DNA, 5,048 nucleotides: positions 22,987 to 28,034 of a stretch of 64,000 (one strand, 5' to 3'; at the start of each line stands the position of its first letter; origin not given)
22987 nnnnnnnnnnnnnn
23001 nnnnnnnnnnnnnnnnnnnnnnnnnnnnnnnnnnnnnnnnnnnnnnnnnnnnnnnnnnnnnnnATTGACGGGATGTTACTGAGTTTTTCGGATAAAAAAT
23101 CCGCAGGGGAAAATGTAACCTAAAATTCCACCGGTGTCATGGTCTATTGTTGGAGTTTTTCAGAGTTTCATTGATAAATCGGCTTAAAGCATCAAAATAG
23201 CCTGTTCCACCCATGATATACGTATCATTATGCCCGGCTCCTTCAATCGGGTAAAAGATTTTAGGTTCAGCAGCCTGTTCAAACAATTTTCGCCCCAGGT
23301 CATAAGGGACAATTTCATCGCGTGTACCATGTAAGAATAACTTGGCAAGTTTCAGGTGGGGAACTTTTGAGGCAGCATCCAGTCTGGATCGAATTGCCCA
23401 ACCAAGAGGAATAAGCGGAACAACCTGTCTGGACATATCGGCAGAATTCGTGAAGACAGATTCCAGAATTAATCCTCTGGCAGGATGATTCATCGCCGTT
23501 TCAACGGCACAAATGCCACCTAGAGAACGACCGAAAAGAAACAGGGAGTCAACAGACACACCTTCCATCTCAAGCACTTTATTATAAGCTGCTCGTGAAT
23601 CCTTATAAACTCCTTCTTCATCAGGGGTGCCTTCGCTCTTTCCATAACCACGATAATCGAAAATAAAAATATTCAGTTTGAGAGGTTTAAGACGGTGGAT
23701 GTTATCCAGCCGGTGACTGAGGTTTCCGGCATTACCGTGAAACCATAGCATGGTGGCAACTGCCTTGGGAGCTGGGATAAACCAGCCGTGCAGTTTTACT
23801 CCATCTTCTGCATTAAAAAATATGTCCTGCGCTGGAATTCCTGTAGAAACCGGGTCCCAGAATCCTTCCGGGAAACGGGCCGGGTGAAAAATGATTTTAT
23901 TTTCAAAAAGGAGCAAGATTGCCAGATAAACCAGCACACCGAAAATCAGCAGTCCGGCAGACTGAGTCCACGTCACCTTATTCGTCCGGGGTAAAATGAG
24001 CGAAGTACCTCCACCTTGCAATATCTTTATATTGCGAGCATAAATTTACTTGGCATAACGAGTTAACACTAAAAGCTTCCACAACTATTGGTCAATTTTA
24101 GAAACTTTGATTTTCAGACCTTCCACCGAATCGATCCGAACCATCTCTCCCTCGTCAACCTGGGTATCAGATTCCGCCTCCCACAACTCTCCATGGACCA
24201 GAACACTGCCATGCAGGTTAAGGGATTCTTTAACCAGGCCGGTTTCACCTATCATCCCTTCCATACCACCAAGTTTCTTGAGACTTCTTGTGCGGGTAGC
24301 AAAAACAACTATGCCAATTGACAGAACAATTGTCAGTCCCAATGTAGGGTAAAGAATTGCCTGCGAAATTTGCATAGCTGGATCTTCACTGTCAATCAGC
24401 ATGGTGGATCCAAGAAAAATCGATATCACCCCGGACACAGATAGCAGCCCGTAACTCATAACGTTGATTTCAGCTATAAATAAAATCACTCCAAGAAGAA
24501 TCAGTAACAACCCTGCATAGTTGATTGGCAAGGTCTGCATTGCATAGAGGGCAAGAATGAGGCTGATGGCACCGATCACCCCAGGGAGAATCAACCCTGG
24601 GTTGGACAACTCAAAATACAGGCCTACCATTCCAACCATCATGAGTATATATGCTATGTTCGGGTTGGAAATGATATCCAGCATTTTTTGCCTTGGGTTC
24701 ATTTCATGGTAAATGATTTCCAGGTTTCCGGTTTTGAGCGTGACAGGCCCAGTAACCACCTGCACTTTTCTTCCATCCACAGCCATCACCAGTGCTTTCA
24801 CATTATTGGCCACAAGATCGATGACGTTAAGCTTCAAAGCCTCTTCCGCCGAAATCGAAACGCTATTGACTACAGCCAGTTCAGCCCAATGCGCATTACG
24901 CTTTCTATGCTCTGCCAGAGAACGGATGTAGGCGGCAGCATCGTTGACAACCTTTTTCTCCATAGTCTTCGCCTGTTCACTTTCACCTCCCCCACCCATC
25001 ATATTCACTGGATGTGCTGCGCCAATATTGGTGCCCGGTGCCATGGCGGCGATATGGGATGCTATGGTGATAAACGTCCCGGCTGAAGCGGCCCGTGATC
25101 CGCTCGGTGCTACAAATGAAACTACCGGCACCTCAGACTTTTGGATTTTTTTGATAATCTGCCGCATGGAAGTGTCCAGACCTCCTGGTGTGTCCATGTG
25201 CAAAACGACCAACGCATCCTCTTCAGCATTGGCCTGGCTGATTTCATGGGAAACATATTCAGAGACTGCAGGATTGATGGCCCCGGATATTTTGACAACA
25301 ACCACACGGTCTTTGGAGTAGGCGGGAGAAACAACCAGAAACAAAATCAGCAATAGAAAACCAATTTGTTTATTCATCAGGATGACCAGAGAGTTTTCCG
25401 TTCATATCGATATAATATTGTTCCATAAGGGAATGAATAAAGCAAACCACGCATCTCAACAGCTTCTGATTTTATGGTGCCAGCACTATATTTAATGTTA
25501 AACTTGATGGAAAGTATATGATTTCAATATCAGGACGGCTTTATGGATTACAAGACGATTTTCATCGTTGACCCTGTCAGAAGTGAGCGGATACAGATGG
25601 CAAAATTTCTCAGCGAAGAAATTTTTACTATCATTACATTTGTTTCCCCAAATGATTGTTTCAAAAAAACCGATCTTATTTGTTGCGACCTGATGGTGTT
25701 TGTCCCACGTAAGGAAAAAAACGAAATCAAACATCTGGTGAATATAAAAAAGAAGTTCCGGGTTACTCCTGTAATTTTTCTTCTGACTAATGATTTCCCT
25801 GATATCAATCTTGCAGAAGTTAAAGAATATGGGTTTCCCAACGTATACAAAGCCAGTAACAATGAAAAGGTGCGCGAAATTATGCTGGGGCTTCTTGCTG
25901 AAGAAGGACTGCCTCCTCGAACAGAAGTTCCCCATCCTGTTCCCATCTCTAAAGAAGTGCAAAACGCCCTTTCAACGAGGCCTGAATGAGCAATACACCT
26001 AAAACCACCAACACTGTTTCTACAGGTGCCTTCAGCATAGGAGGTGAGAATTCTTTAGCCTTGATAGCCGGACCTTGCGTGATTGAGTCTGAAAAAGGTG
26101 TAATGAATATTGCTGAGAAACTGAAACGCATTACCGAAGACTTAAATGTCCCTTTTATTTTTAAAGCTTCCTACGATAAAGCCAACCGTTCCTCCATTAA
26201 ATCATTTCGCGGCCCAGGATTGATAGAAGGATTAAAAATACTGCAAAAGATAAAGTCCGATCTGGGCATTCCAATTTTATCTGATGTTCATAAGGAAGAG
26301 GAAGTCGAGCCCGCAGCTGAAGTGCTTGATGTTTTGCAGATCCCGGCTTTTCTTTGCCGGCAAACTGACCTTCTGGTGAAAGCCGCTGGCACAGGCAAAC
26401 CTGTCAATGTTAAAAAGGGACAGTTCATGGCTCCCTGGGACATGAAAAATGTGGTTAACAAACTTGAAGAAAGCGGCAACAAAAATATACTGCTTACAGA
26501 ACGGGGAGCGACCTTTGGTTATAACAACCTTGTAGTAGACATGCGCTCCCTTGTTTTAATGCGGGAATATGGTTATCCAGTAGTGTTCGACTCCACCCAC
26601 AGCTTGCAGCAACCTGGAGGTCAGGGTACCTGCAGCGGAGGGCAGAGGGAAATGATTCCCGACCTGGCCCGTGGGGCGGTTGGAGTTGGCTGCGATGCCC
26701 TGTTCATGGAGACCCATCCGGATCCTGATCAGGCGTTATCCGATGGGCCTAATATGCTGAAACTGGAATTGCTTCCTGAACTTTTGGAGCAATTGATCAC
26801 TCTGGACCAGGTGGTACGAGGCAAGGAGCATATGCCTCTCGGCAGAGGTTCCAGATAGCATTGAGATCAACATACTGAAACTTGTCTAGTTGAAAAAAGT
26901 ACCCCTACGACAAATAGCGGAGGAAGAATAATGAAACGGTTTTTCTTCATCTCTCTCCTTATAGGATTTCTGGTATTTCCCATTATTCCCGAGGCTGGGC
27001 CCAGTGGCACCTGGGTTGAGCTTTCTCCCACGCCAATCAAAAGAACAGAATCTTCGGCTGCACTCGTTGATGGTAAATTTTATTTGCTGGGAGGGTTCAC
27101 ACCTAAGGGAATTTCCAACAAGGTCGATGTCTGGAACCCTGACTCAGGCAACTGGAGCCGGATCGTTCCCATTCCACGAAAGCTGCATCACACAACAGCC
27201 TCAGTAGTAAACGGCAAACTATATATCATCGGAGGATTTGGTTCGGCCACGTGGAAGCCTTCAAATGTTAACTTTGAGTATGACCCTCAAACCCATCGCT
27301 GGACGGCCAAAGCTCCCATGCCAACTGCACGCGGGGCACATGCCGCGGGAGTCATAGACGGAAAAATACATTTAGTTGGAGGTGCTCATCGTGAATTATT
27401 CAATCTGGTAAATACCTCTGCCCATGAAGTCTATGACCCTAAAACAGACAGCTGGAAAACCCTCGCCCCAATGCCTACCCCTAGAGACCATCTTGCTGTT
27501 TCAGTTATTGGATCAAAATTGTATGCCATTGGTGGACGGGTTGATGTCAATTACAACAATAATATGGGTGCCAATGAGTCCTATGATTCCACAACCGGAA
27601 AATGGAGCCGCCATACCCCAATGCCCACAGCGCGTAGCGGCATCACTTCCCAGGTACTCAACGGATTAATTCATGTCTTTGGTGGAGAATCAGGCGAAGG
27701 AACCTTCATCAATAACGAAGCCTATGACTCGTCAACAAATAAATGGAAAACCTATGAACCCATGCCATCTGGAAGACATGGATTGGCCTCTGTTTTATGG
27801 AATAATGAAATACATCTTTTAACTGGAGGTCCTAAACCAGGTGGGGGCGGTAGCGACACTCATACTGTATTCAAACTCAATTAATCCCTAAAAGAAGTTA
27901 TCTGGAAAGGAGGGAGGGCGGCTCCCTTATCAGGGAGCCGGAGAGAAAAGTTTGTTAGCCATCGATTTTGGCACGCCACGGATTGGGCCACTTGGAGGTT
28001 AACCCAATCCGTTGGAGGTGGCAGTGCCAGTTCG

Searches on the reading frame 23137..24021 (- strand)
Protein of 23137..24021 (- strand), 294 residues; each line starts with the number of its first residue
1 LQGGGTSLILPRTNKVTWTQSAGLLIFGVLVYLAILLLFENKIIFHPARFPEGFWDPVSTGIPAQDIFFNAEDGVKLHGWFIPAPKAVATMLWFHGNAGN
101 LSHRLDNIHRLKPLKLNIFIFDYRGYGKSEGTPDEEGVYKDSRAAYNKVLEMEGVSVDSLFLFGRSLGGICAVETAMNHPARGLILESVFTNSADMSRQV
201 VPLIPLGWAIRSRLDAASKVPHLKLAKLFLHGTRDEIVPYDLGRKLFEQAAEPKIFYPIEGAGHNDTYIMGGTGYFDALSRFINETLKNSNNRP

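Call 23: search_protein_families(library=pfam, proteins=[window:23137-24021:-], max_evalue=0.001)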
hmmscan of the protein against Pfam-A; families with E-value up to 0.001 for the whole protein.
window:23137-24021:- (294 aa): 3 families
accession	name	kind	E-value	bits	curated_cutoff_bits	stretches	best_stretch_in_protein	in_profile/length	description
PF12146.15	Hydrolase_4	-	1.3e-14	54.5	27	1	87-196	3-116/239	Serine aminopeptidase, S33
PF00561.26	Abhydrolase_1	-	2.4e-09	37.7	25.8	1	91-189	3-102/245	alpha/beta hydrolase fold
PF12697.13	Abhydrolase_6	-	5.2e-05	24.5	26.3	1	109-214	21-112/217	Alpha/beta hydrolase family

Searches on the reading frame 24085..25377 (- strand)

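Call 23: search_protein_families(library=pfam, proteins=[window:24085-25377:-], max_evalue=0.001)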
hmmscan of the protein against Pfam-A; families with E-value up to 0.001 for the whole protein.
window:24085-25377:- (430 aa): 4 families
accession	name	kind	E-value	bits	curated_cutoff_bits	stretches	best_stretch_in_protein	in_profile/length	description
PF24961.1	NfeD_membrane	-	3.4e-28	98.5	26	1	240-358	1-115/119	NfeD integral membrane domain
PF25145.1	NfeD1b_N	-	4.8e-20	72.4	40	1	25-193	2-159/189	NfeD1b, N-terminal domain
PF01957.25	NfeD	-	5e-13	49.5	29.1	1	373-427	2-57/57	NfeD-like C-terminal, partner-binding domain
PF00574.28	CLP_protease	-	2.3e-05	24.8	20.2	1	27-191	18-180/182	Clp protease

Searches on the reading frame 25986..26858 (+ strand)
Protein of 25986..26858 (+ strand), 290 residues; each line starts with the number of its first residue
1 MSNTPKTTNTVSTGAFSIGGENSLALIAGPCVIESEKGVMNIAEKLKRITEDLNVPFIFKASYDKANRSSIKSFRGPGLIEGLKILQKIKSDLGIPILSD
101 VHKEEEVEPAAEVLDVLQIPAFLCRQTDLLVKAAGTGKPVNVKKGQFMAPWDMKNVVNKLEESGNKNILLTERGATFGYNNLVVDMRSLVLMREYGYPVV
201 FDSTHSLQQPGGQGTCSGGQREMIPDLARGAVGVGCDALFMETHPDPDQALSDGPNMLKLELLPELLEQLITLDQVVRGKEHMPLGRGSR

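Call 23: search_protein_families(library=pfam, proteins=[window:25986-26858:+], max_evalue=0.001)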
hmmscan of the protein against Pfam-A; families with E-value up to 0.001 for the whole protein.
window:25986-26858:+ (290 aa): 1 family
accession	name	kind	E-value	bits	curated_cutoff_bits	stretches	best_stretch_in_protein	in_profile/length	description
PF00793.26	DAHP_synth_1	-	7.4e-75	251.8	25.5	1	15-274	9-265/270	DAHP synthetase I family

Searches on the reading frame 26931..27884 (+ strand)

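Call 23: search_protein_families(library=pfam, proteins=[window:26931-27884:+], max_evalue=0.001)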
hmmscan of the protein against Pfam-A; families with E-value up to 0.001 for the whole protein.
window:26931-27884:+ (317 aa): 10 families
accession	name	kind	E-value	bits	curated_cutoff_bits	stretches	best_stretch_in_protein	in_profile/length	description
PF01344.31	Kelch_1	-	3.1e-45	151.7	20.1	5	86-131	3-46/46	Kelch motif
PF07646.21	Kelch_2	-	1.8e-36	122.7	21.3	4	85-131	2-48/48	Kelch motif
PF13964.12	Kelch_6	-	5.3e-36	121.9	25.3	3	86-134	4-50/50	Kelch motif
PF25210.1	Kelch_FKB95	-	7.9e-35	121.2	70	3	80-181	25-125/268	FKB95, Kelch-repeats domain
PF24681.1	Kelch_KLHDC2_KLHL20_DRC7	-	4.1e-32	111.7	50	2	28-151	91-221/221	KLHDC2/KLHL20/DRC7 Kelch-repeats domain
PF13415.12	Kelch_3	-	6.9e-24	83.9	22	1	148-193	6-48/48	Galactose oxidase, central domain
PF24981.1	Beta-prop_ATRN-LZTR1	-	6.7e-21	75.2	50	2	33-202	35-279/289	Attractin/LZTR1 beta-propeller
PF13418.12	Kelch_4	-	2.8e-20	72.4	21.6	2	45-80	9-46/49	Galactose oxidase, central domain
PF24996.1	NANM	-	3.7e-18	65.9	45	2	86-159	55-132/350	N-acetylneuraminate epimerase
PF13854.13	Kelch_HCF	-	8.8e-10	38.8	113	0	229-273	12-55/345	Host cell factor, Kelch-repeats domain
